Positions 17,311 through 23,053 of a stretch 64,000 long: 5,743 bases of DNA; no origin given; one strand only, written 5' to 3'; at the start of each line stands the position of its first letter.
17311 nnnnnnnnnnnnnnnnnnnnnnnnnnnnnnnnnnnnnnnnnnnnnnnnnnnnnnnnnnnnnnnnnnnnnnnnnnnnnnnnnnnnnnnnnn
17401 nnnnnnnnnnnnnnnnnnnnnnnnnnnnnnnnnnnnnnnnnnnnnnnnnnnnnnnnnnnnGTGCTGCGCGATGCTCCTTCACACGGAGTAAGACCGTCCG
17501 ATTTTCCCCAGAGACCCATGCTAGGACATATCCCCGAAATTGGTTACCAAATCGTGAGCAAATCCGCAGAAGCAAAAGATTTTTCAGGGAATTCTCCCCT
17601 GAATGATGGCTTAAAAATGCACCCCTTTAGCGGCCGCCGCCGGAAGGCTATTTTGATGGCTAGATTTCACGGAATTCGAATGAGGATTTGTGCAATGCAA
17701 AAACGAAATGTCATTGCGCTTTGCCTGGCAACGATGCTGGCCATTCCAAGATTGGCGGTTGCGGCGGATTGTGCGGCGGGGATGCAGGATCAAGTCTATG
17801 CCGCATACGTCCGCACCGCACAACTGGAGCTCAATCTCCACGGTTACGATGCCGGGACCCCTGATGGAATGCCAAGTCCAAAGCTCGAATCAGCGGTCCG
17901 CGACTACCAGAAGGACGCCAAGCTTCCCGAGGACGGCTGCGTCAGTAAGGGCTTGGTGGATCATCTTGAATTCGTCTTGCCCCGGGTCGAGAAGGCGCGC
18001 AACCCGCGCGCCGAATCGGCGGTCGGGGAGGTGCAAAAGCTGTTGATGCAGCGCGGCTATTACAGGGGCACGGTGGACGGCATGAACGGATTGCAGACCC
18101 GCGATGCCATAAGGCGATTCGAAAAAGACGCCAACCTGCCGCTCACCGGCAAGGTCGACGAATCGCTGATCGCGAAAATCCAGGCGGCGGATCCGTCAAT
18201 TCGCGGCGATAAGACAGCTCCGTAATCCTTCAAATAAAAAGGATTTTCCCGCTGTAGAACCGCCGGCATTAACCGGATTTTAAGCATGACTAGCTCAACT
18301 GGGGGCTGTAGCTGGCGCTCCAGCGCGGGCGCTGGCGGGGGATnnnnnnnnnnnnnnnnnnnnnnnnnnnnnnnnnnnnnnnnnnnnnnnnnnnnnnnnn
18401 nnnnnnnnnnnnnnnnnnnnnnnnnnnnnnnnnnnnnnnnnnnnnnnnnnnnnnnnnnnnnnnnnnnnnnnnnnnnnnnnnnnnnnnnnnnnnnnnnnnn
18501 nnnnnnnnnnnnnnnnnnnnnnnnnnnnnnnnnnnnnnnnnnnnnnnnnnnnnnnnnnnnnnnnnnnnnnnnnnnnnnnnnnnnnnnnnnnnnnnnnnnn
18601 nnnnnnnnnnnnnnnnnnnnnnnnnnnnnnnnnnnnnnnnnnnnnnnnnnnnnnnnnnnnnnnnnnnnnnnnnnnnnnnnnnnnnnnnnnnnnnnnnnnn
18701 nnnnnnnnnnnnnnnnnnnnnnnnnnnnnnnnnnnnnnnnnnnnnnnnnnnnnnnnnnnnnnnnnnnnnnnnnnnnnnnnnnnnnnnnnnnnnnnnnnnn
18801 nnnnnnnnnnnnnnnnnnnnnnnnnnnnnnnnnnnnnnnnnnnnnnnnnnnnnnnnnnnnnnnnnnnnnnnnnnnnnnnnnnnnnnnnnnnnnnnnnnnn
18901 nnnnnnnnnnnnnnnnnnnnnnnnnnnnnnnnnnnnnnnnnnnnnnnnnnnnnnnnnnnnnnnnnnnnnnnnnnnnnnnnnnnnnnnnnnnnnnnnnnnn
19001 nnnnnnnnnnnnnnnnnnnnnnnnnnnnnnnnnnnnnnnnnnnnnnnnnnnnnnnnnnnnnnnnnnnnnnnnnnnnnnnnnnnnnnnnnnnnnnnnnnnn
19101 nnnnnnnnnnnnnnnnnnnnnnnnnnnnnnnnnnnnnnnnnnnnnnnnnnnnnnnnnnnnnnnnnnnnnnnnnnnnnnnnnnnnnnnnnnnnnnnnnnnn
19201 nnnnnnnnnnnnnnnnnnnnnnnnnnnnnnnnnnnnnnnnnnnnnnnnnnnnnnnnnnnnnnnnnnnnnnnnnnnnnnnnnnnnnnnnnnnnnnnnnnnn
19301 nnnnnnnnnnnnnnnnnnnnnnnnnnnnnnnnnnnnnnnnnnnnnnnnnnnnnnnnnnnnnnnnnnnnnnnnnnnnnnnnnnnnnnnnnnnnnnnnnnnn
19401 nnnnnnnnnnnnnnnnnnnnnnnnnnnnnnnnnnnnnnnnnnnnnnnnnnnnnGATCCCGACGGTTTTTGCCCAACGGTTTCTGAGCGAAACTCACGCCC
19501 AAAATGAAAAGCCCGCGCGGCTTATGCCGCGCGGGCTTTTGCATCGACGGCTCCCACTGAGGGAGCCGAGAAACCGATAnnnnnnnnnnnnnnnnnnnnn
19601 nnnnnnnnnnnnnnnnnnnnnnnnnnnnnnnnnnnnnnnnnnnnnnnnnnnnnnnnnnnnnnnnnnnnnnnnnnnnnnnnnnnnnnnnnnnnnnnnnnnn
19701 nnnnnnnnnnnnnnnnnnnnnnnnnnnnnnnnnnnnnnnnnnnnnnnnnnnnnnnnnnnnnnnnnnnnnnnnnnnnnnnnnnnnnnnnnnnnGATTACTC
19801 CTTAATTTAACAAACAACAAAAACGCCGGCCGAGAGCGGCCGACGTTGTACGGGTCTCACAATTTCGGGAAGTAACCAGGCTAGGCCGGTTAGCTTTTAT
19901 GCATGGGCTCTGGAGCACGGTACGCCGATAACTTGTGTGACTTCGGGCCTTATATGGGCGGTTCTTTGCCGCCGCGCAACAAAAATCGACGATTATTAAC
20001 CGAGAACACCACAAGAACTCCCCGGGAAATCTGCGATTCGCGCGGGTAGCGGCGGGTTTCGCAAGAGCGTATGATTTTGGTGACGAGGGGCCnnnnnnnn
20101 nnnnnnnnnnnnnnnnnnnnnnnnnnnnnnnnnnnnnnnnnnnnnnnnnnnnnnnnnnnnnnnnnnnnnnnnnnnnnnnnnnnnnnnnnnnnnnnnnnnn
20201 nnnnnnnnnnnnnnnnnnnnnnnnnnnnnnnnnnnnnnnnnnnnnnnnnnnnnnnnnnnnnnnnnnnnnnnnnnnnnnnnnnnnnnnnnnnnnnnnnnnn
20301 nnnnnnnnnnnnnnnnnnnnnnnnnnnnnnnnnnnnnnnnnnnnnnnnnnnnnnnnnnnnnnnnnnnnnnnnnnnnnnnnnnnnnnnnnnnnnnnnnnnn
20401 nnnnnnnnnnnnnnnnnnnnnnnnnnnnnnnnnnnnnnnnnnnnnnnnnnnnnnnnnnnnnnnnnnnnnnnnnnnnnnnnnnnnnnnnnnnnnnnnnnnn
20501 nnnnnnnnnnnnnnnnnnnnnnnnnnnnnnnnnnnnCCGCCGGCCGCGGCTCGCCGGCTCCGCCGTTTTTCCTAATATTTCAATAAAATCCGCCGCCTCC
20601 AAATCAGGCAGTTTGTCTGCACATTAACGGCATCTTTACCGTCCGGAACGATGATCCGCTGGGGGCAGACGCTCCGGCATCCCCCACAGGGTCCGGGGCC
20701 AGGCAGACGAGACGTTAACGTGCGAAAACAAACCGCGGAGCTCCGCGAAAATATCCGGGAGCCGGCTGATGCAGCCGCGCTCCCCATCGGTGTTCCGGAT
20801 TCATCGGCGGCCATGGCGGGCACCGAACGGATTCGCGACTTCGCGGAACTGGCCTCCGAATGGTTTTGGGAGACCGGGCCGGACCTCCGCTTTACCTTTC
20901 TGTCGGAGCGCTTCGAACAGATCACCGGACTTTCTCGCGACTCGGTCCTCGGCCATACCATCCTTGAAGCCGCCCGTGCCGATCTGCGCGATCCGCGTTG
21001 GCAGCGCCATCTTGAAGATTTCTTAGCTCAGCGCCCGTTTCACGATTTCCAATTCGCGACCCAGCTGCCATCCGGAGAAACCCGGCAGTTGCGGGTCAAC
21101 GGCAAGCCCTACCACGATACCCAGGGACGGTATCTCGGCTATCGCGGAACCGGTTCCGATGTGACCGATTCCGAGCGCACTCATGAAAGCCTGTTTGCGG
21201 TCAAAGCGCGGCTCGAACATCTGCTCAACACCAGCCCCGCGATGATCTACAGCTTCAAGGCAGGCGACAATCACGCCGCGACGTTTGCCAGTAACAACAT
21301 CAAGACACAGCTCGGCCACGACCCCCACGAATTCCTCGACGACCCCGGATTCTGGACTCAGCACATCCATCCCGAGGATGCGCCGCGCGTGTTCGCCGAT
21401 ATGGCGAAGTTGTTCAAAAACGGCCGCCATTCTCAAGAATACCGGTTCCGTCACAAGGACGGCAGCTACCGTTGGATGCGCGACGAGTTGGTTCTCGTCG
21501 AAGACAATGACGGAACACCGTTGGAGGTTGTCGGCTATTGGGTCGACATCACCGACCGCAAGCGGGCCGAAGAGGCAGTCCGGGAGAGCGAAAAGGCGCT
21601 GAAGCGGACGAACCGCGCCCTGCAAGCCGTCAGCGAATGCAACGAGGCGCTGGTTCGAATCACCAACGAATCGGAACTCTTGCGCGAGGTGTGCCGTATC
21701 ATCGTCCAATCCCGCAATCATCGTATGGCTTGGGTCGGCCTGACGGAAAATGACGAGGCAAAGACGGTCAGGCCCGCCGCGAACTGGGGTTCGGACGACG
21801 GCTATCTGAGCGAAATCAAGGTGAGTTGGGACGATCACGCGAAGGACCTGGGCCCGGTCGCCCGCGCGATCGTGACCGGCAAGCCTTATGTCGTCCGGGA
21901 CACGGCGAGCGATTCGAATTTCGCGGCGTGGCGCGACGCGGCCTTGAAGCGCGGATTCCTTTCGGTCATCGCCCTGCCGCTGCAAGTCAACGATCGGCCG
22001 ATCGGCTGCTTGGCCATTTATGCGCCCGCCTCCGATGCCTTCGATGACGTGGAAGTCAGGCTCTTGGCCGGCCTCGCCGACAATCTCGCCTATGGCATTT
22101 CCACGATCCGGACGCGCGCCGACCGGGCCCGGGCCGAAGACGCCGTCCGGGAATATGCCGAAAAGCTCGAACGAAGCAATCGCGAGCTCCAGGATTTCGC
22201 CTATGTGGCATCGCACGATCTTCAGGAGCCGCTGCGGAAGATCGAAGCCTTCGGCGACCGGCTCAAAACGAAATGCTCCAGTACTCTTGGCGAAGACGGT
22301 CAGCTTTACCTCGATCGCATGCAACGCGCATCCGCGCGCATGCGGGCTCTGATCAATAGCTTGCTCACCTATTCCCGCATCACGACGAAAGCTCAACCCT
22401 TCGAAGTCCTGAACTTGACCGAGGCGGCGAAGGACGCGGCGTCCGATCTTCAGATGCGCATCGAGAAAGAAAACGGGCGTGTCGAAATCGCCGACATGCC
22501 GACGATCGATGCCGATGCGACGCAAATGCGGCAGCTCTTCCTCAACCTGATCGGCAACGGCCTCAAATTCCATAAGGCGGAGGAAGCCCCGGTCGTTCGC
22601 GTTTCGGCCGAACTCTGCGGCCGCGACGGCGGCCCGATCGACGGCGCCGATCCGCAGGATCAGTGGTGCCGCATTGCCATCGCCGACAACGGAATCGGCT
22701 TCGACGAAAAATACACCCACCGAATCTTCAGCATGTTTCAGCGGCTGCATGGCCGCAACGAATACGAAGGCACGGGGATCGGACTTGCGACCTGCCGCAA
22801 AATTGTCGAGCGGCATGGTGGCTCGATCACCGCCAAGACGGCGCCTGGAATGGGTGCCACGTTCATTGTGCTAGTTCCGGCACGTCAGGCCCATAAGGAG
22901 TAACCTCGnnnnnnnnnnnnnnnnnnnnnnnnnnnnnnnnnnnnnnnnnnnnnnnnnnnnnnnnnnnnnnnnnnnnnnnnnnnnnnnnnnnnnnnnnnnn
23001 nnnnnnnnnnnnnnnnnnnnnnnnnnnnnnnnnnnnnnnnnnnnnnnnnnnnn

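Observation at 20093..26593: Multi-step phosphorelay operon: CBS protein, PAS-GAF kinase, stand-alone receiver, REC-kinase hybrid, PAS kinase-REC hybrid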

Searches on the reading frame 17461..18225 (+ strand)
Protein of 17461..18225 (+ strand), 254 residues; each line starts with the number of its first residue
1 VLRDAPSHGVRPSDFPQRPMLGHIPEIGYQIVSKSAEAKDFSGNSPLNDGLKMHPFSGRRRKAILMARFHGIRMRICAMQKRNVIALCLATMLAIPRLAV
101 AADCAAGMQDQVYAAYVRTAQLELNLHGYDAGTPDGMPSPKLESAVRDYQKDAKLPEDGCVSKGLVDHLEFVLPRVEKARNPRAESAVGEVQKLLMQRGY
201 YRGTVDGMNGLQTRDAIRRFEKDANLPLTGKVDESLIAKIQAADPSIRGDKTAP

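Call 10: search_protein_families(library=pfam, proteins=[window:17461-18225:+], max_evalue=0.001)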
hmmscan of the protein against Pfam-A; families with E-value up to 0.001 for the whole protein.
window:17461-18225:+ (254 aa): 2 families
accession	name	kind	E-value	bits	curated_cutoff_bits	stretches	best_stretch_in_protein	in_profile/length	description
PF01471.23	PG_binding_1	-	5.3e-27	94.2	23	2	186-239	3-56/57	Putative peptidoglycan binding domain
PF08823.16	PG_binding_2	-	0.00037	21.1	21.1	0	176-222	6-52/74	Putative peptidoglycan binding domain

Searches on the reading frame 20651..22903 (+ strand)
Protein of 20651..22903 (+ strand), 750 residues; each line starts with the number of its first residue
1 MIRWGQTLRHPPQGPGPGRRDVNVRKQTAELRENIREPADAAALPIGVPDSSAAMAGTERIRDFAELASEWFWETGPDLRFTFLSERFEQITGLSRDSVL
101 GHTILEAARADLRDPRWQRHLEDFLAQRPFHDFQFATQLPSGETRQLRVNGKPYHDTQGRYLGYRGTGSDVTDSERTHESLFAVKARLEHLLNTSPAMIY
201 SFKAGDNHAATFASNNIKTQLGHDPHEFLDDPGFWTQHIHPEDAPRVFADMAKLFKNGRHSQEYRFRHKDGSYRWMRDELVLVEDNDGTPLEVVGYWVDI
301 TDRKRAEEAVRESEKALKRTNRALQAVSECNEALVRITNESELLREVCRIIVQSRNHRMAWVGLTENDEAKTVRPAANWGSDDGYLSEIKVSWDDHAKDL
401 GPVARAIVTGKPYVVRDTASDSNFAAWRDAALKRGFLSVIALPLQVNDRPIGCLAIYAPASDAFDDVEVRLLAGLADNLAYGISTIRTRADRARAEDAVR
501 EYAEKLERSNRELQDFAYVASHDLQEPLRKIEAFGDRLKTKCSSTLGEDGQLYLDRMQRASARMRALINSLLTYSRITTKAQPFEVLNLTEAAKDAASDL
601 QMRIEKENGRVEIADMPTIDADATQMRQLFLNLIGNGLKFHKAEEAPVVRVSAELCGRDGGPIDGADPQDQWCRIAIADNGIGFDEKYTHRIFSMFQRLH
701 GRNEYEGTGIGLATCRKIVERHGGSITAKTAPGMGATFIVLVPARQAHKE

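Call 3: search_protein_families(library=pfam, proteins=[window:20651-22903:+], max_evalue=0.01)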
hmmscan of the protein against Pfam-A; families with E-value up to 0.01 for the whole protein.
window:20651-22903:+ (750 aa): 10 families
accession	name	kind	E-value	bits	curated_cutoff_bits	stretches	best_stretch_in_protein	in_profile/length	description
PF08447.18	PAS_3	-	1e-30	106.3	25.6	2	211-296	2-88/89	PAS fold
PF02518.31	HATPase_c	-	1.5e-22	80.5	26.4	1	622-745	2-110/111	Histidine kinase-, DNA gyrase B-, and HSP90-like ATPase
PF13185.12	GAF_2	-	4.1e-18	66.3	28.6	1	339-481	3-133/136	GAF domain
PF08448.16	PAS_4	-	1.3e-16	61.2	23.1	2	74-175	10-109/110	PAS fold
PF13426.13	PAS_9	-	1.3e-15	57.9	27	2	70-173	2-103/103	PAS domain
PF01590.32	GAF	-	4.4e-11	43.9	22.4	1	342-480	4-130/133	GAF domain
PF00989.32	PAS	-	7.4e-11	42.5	22.6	1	77-171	19-113/113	PAS fold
PF00512.31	HisKA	-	1.1e-10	41.8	26.9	1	513-578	2-64/66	His Kinase A (phospho-acceptor) domain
PF13492.12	GAF_3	-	1e-06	29.7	27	1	343-484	5-128/129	GAF domain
PF13188.13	PAS_8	-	0.00049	20.3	21.8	0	59-114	1-56/65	PAS domain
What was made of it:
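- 20720..22903 (+): Sensor histidine kinase HK1. Soluble. PAS, PAS_3, GAF_2, HisKA, HATPase_c. H-box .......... The longest ORF starts at ATG 20651 and the public call starts at ATG 20813. Pfam (call 3).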

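Call 8: find_encoding_contigs(protein=window:20651-22903:+, flank=10000, max_places=6)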
Protein window:20651-22903:+ (750 aa): no gene with exactly this product is on record in the collection.

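Call 37: search_solved_structures(query=window:20651-22903:+, max_evalue=1e-10, show_alignments=2)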
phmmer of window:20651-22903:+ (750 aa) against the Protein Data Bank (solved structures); distinct sequences matched with E-value up to 1e-10: 17.
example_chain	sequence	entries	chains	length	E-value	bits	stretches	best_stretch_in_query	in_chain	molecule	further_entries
8f71_A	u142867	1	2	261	1.8e-52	181.9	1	504-748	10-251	Histidine kinase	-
8sgk_A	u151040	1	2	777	1e-31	113.3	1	498-743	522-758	Bacteriophytochrome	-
8avv_A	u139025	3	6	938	1.5e-31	112.7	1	498-743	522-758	Bacteriophytochrome,Response regulator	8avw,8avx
9ys3_A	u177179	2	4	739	4.6e-29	104.5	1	499-739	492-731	Bacteriophytochrome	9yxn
8uph_A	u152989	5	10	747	4.7e-29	104.5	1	499-739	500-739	Bacteriophytochrome (Light-regulated signal transduction histidine kinase)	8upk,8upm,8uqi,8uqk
5uht_A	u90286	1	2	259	7.5e-23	84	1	503-747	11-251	Sensor histidine kinase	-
6azr_A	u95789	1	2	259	7.5e-23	84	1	503-747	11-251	Sensor histidine kinase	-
3dge_A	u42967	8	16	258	7.7e-23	83.9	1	503-747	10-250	Sensor protein | Histidine kinase | Sensor histidine kinase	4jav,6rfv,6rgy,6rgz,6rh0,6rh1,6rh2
2c2a_A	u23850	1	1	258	7.7e-23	83.9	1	503-747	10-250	SENSOR HISTIDINE KINASE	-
4jas_A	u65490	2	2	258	1.5e-22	83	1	503-747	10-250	Histidine kinase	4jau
6rh7_A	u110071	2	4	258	1.8e-21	79.4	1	503-747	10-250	Sensor histidine kinase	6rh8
7z8n_A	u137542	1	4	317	1.6e-17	66.3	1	504-740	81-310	Histidine kinase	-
3mr0_A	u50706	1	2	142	2.6e-15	59.1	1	207-319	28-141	Sensory box histidine kinase/response regulator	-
8u4x_A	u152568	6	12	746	8.7e-13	50.7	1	473-744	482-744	histidine kinase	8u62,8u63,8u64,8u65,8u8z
4i5s_A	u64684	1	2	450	6.7e-12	47.8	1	500-744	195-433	Putative histidine kinase CovS; VicK-like protein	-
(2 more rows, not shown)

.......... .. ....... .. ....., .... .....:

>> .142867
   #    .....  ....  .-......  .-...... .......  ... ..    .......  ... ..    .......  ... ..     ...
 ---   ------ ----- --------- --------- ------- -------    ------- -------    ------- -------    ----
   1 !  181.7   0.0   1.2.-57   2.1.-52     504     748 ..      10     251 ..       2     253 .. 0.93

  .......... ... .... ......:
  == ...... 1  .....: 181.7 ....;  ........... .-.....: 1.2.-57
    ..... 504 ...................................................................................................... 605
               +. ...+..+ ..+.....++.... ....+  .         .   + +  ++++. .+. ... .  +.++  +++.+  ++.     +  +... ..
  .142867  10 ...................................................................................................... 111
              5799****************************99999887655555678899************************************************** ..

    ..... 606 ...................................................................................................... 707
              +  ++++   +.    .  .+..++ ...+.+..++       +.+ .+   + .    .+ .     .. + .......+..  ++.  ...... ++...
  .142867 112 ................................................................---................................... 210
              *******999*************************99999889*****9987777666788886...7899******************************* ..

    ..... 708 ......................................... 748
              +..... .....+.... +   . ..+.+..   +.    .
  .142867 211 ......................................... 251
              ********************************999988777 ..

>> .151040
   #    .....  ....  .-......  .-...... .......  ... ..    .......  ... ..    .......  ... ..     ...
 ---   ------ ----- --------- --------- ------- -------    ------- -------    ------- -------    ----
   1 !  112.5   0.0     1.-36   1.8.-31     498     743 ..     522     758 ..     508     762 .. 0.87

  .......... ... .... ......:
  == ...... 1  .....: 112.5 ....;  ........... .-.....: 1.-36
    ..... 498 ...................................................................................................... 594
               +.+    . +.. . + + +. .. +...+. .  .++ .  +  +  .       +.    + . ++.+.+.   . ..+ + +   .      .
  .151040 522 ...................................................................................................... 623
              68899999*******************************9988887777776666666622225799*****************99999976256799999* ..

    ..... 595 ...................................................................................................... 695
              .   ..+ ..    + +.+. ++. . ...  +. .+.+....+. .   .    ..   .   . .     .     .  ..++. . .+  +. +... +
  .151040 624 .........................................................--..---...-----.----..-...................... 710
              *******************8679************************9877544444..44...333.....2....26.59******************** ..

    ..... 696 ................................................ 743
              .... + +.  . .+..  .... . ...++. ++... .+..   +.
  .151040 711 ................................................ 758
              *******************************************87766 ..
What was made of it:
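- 20720..22903 (+): The transmitter core matches PDB 8f71 at 1.8e-52 and bacteriophytochrome kinases at 1e-31 (call 37).
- On Phytochrome photoreceptor kinases (Cph1/BphP): The transmitter matches bacteriophytochrome kinase domains at 1e-31 to 5e-29, ahead of HK853 at 7.5e-23 (call 37).
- Closest known: Agp1. Same: The first kinase has a phytochrome-type transmitter (call 37).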

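Call 73: search_protein_families(library=ncbifam, proteins=[window:20720-22903:+], max_evalue=0.00001)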
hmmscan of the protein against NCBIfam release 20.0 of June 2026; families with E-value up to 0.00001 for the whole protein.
window:20720-22903:+ (727 aa): 72 families (the best 25 are shown)
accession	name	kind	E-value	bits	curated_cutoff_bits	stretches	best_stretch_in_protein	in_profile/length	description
NF047465.1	hybrid_HK_LvrA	exception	5.4e-44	150.4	1200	1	468-720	578-817/819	hybrid histidine kinase/response regulator LvrA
NF041880.1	EPS_EpsF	equivalog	1.8e-35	122.4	900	2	474-720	258-492/492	response regulator EpsF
NF053781.1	cdiGMPphdstlr2612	equivalog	6e-31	107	1600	1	65-293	489-716/1268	Tlr1612 family c-di-GMP phosphodiesterase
NF046044.1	PnpS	equivalog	6.9e-31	107.6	400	1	487-720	167-390/390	two-component system histidine kinase PnpS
NF008302.0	PRK11091.1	equivalog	3.2e-28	98.4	838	1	477-724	270-508/779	aerobic respiration two-component sensor histidine kinase ArcB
TIGR00229.1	sensory_box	domain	2.8e-27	95.3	22.9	2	162-286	4-125/126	PAS domain S-box protein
NF006800.0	PRK09303.1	equivalog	1.5e-26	93.2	342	1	496-723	157-379/383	histidine kinase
TIGR02966.1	phoR_proteo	equivalog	5.6e-25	88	334.2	1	482-717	106-331/333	phosphate regulon sensor histidine kinase PhoR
NF008468.0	PRK11360.1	equivalog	8.4e-24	83.9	646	1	494-725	400-612/616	two-component system sensor histidine kinase AtoS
NF010411.0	PRK13837.1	equivalog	4.4e-23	81.2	647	1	419-724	383-678/828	two-component system VirA-like sensor kinase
TIGR02956.1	TMAO_torS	equivalog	1.3e-22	79.8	676.5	1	486-726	460-687/967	TMAO reductase system sensor histidine kinase/response regulator TorS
NF045911.1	TCSHisKinNblS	equivalog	1.1e-21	76.8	1000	1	493-716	391-615/621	two-component system sensor histidine kinase NblS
NF033092.0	HK_WalK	equivalog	1.8e-21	76.4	725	1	484-720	366-593/594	cell wall metabolism sensor histidine kinase WalK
NF045595.1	HK_scytonemin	equivalog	2.3e-21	75.8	865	1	471-722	396-636/637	scytonemin biosynthesis sensor histidine kinase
NF041777.1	sens_FixL_Rhizob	equivalog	4.9e-20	71.6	850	2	596-723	372-483/485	sensor protein FixL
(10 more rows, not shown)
